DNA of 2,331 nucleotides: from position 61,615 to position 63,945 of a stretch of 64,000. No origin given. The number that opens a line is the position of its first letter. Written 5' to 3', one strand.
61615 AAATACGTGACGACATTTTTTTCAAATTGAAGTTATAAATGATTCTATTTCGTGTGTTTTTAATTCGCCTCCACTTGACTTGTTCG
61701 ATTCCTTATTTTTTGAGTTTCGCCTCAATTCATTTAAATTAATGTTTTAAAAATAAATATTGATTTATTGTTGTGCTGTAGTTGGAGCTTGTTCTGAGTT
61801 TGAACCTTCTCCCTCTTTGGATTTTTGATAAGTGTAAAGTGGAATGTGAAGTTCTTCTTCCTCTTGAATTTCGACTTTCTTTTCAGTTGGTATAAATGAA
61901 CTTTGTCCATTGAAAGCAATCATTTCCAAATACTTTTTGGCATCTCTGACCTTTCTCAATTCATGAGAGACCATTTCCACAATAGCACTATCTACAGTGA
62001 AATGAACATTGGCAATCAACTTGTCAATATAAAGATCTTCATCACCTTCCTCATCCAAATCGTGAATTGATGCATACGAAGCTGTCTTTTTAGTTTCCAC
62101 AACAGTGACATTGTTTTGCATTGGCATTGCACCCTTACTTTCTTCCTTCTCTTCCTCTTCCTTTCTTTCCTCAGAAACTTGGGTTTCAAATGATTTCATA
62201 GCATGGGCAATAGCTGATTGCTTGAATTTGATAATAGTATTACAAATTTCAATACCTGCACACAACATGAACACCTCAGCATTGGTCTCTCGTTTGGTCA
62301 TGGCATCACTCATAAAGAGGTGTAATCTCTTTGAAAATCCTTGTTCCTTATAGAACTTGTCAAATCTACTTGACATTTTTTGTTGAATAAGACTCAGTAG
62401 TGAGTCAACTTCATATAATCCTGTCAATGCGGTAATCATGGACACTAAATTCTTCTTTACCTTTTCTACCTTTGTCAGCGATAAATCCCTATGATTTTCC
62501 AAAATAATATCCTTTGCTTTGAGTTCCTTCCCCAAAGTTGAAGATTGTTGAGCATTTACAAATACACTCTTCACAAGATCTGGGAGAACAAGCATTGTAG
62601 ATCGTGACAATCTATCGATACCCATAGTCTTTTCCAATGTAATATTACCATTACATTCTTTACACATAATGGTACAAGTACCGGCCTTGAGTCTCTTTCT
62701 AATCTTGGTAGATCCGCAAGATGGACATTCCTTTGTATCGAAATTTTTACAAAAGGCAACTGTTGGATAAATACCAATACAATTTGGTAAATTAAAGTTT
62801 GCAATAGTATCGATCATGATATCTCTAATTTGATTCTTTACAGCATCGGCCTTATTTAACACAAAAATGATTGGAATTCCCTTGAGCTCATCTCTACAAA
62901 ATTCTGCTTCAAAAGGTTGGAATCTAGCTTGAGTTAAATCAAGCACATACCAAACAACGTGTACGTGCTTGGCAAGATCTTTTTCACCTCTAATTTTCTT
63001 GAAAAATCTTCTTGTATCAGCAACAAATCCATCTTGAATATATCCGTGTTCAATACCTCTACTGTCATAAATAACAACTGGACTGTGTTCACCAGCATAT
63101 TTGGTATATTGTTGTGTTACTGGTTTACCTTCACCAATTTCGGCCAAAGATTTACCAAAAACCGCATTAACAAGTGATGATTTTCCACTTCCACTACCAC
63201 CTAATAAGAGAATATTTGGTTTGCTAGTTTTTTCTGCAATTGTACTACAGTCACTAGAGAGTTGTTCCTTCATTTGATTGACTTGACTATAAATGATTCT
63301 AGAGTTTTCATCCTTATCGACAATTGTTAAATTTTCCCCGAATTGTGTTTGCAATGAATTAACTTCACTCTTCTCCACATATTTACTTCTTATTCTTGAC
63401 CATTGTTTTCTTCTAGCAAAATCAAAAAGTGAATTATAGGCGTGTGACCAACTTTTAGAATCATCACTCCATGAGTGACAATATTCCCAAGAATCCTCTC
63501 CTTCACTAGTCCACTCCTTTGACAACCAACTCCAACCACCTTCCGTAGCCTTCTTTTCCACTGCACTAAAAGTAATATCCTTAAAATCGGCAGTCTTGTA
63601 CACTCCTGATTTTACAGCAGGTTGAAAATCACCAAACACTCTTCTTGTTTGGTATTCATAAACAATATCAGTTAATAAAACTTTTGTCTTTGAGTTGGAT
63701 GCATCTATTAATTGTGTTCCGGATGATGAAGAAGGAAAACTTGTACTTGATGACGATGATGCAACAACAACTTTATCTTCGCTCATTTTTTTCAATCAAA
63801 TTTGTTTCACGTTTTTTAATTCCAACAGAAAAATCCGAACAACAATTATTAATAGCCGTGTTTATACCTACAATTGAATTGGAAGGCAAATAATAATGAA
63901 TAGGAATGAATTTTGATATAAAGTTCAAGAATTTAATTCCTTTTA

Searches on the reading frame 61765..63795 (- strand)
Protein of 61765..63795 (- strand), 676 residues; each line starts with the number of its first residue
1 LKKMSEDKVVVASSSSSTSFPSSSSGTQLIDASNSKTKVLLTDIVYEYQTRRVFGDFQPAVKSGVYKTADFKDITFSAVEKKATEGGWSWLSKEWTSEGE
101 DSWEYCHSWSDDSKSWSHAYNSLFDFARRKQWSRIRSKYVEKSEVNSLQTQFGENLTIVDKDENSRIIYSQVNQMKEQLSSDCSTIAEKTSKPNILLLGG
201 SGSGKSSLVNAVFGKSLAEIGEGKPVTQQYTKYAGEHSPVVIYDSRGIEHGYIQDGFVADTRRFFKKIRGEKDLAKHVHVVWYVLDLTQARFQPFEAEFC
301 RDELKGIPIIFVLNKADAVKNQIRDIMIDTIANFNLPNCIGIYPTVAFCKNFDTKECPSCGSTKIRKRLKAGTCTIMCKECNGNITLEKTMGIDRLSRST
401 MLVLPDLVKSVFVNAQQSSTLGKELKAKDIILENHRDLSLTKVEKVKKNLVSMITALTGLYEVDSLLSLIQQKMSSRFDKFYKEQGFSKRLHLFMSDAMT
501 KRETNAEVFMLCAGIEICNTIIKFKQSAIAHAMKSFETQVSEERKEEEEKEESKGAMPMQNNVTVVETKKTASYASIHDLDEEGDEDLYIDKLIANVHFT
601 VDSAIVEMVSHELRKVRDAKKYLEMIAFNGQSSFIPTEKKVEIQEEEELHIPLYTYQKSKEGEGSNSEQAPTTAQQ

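Call 21: search_protein_families(library=pfam, proteins=[window:61765-63795:-], max_evalue=0.001)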
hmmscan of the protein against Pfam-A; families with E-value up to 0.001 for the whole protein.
window:61765-63795:- (676 aa): 4 families
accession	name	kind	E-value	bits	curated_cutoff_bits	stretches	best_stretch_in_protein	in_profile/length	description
PF01926.29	MMR_HSR1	-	1e-08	35.7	21.9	1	195-315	2-113/113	50S ribosome-binding GTPase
PF03193.22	RsgA_GTPase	-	5.2e-06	26.8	30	1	167-222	81-136/174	RsgA GTPase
PF05673.19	DUF815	-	0.00012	21.8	23.8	1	171-215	32-76/249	Protein of unknown function (DUF815)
PF00735.24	Septin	-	0.00039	20.2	26.2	0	194-221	6-33/280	Septin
